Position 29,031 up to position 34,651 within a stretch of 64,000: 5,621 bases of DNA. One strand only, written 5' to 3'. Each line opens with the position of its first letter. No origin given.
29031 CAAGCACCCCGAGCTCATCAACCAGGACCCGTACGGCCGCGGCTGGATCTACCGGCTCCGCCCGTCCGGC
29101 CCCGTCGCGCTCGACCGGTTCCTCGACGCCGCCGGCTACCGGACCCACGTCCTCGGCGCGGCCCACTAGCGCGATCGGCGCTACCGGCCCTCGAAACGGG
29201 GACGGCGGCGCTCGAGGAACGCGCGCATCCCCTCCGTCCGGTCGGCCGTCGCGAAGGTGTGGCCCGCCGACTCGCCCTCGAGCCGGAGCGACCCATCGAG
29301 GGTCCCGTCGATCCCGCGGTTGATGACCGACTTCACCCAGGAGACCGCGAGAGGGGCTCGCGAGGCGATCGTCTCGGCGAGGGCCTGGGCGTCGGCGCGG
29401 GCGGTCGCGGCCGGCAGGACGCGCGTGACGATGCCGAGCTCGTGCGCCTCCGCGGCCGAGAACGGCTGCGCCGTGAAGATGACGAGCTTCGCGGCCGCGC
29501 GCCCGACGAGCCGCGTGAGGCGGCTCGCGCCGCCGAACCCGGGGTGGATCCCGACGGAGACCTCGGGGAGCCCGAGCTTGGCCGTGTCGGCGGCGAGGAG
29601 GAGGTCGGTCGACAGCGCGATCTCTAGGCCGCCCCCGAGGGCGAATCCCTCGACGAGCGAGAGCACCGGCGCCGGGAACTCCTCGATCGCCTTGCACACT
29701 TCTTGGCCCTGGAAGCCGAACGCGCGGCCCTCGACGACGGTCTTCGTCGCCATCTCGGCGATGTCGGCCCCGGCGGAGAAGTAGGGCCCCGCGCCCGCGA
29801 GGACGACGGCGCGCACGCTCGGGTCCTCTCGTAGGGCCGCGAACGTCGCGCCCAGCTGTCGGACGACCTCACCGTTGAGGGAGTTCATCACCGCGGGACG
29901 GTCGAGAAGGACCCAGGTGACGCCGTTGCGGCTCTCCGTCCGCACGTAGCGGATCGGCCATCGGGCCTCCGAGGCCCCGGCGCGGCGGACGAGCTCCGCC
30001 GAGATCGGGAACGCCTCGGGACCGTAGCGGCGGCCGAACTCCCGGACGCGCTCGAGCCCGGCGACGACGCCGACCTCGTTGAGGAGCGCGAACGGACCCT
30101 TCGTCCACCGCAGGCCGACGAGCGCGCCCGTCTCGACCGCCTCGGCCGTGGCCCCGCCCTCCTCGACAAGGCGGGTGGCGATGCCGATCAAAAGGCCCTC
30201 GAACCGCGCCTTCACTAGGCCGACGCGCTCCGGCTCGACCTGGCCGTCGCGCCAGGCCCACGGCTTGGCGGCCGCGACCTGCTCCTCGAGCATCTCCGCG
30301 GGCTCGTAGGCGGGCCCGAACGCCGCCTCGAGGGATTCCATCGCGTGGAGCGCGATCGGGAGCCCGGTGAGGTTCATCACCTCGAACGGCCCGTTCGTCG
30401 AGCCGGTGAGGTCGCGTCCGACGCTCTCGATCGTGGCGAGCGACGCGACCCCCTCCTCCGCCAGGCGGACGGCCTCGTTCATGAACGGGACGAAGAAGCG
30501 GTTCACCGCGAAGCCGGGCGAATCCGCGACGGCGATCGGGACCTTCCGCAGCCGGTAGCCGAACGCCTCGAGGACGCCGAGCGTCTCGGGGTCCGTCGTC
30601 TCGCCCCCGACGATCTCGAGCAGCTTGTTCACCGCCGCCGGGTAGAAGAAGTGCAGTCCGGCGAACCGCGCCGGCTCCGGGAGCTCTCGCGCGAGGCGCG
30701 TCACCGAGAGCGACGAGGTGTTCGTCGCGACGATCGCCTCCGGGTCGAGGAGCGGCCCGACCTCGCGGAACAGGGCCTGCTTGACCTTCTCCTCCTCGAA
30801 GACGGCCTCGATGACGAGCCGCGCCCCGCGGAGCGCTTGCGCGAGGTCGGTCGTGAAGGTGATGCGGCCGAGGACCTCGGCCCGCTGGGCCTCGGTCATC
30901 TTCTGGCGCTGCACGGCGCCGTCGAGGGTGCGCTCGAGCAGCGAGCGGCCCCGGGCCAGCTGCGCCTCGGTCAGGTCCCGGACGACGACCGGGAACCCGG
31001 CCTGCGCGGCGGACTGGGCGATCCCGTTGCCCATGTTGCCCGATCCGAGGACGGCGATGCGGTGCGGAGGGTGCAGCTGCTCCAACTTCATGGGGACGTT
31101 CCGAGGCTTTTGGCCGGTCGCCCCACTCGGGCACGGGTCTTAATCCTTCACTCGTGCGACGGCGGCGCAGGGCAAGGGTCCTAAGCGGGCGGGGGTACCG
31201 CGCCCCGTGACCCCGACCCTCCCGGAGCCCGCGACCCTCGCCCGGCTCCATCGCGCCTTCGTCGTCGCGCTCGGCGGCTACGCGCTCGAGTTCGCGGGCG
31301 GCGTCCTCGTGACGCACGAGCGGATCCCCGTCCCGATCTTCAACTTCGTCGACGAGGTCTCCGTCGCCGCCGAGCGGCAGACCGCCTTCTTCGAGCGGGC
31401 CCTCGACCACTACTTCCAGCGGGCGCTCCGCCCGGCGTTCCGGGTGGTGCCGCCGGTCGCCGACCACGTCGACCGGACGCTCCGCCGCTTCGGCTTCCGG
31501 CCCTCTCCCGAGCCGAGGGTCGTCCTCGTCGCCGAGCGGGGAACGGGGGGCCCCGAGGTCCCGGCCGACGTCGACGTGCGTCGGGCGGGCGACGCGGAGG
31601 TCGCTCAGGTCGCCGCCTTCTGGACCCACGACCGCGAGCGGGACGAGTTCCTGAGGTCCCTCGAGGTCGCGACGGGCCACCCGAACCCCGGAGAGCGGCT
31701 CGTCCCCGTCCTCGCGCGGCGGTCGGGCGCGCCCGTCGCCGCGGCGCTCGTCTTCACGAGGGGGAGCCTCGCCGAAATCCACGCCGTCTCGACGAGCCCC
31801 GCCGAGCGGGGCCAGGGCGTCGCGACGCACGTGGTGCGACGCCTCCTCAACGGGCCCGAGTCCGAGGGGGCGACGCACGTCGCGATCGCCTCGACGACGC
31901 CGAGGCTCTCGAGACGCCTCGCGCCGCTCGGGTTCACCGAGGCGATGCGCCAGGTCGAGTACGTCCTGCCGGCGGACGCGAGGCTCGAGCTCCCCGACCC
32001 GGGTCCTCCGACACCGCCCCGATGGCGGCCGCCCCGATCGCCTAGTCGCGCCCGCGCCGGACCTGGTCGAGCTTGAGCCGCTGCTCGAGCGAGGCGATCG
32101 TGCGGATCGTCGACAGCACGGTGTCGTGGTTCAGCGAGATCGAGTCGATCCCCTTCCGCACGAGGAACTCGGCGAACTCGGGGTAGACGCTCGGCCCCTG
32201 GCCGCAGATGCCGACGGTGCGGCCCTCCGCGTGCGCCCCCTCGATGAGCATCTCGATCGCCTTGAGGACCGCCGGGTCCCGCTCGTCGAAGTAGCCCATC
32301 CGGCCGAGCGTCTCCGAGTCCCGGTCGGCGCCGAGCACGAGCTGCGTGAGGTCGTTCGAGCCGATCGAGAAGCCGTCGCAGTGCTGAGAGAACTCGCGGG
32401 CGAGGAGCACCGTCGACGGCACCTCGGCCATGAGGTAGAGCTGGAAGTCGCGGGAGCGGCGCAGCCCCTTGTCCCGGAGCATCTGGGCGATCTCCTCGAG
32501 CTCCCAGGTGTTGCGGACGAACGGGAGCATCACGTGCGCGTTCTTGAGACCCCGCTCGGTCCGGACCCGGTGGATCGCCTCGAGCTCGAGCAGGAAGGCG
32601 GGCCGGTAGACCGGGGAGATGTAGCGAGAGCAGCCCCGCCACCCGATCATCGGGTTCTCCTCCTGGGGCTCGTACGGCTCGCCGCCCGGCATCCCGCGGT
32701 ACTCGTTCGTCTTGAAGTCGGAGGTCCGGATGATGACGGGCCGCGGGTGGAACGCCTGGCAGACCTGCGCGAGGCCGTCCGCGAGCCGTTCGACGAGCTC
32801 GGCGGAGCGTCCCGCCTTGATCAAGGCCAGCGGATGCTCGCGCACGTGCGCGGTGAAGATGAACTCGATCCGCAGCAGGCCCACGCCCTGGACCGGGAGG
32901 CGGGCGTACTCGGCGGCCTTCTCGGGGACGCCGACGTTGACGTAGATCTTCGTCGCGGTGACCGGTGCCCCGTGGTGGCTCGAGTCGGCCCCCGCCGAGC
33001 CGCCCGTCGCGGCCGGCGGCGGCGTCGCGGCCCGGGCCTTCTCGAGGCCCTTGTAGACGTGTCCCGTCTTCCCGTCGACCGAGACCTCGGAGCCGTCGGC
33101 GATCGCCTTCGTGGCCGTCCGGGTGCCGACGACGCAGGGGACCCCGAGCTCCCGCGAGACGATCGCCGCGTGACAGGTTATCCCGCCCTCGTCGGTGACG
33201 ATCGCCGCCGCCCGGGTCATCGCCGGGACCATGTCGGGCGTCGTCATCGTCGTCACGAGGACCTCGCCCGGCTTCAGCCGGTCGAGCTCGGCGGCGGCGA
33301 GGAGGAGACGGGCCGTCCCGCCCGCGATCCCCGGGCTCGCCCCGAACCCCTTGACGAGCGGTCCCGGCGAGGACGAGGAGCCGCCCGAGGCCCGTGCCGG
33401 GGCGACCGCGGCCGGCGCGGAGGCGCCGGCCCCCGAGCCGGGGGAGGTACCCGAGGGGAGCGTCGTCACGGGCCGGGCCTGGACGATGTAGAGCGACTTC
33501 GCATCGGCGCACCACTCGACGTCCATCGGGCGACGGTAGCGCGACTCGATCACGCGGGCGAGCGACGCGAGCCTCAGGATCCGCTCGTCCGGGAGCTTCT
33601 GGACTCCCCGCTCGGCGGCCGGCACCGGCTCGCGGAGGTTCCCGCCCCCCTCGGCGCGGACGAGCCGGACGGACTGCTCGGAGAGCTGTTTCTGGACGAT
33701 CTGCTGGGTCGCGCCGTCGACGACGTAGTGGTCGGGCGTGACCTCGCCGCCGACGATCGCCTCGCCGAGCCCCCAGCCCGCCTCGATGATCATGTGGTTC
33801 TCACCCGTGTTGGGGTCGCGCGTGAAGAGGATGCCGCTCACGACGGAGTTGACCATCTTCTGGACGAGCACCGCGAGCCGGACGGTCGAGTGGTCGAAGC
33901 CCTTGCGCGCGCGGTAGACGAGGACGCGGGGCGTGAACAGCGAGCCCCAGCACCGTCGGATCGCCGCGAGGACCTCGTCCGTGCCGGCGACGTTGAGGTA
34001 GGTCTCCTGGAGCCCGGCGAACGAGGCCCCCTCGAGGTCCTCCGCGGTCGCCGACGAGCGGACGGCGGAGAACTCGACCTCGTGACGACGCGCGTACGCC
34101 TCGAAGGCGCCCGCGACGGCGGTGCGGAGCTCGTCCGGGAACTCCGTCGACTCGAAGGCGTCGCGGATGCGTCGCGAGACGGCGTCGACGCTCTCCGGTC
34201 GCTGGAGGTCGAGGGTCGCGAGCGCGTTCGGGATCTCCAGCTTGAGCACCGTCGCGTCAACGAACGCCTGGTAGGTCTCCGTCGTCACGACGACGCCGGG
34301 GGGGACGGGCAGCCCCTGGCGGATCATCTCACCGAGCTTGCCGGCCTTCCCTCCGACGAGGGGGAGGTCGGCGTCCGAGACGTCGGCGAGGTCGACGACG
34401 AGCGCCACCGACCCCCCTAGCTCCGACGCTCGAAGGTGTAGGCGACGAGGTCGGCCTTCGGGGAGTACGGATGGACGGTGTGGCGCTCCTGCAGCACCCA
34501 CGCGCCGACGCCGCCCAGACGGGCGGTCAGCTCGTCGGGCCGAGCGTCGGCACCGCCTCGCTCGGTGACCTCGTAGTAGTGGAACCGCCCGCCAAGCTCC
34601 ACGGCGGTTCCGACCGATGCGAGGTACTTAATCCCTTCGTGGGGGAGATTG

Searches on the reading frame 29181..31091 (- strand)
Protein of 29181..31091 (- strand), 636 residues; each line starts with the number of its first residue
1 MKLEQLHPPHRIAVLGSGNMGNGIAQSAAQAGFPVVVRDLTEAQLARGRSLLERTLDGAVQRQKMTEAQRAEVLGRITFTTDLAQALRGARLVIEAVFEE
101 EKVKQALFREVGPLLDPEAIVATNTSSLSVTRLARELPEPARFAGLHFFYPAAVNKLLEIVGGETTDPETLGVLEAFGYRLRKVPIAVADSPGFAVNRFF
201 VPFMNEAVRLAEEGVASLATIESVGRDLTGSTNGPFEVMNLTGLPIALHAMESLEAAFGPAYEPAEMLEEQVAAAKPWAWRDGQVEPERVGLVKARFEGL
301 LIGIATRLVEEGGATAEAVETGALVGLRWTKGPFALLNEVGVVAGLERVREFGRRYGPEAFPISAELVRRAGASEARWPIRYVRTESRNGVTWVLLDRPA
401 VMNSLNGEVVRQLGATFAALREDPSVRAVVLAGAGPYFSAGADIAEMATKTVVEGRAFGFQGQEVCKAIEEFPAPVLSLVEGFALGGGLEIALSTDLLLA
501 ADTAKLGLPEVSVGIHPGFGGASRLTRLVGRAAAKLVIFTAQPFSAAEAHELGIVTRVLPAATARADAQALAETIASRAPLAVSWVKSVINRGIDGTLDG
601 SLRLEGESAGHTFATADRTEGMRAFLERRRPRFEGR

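Call 50: search_protein_families(library=pfam, proteins=[window:29181-31091:-], max_evalue=0.001)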
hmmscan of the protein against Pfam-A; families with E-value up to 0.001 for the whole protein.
window:29181-31091:- (636 aa): 7 families
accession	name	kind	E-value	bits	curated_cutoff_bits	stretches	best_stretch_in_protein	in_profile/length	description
PF00378.25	ECH_1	-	5.4e-61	206.5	27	1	387-635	2-250/251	Enoyl-CoA hydratase/isomerase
PF02737.24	3HCDH_N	-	1.1e-55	188.8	22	1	12-190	2-179/180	3-hydroxyacyl-CoA dehydrogenase, NAD binding domain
PF16113.10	ECH_2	-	5e-35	122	27.2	1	392-572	2-185/335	Enoyl-CoA hydratase/isomerase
PF00725.27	3HCDH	-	1.1e-22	80.7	22.1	1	193-275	1-84/97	3-hydroxyacyl-CoA dehydrogenase, C-terminal domain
PF03446.21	NAD_binding_2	-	3e-09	37.5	21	1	11-147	1-113/161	NAD binding domain of 6-phosphogluconate dehydrogenase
PF01210.29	NAD_Gly3P_dh_N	-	6.5e-05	23.4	23.1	1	12-120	2-98/158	NAD-dependent glycerol-3-phosphate dehydrogenase N-terminus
PF03807.23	F420_oxidored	-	0.00033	21.6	21.6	0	11-61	1-50/94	NADP oxidoreductase coenzyme F420-dependent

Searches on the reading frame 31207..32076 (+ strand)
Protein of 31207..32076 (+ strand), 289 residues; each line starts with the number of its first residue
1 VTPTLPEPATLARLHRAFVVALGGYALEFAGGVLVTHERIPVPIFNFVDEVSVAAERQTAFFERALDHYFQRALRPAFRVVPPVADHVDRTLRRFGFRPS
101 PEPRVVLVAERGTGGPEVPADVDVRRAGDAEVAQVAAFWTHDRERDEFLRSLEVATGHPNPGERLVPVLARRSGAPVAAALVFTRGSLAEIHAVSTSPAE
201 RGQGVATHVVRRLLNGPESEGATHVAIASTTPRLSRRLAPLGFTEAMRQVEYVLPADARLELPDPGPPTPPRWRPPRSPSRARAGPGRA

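Call 50: search_protein_families(library=pfam, proteins=[window:31207-32076:+], max_evalue=0.001)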
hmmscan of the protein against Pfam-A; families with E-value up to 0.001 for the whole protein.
window:31207-32076:+ (289 aa): 1 family
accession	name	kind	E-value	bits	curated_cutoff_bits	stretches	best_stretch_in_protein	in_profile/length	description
PF00583.31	Acetyltransf_1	-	4.7e-06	27.3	20.7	1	159-227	31-98/116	Acetyltransferase (GNAT) family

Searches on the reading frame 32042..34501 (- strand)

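Call 50: search_protein_families(library=pfam, proteins=[window:32042-34501:-], max_evalue=0.001)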
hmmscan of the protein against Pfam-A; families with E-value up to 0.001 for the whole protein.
window:32042-34501:- (819 aa): 3 families
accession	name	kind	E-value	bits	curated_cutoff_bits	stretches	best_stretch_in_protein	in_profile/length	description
PF01326.24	PPDK_N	-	6.8e-102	341.5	27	1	47-350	2-314/328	Pyruvate phosphate dikinase, AMP/ATP-binding domain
PF02896.24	PEP-utilizers_C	-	6.6e-71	239.3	22.8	1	512-805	15-291/293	PEP-utilising enzyme, PEP-binding domain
PF00391.29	PEP-utilizers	-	9e-27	92.9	23.1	1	410-480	2-72/72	PEP-utilising enzyme, mobile domain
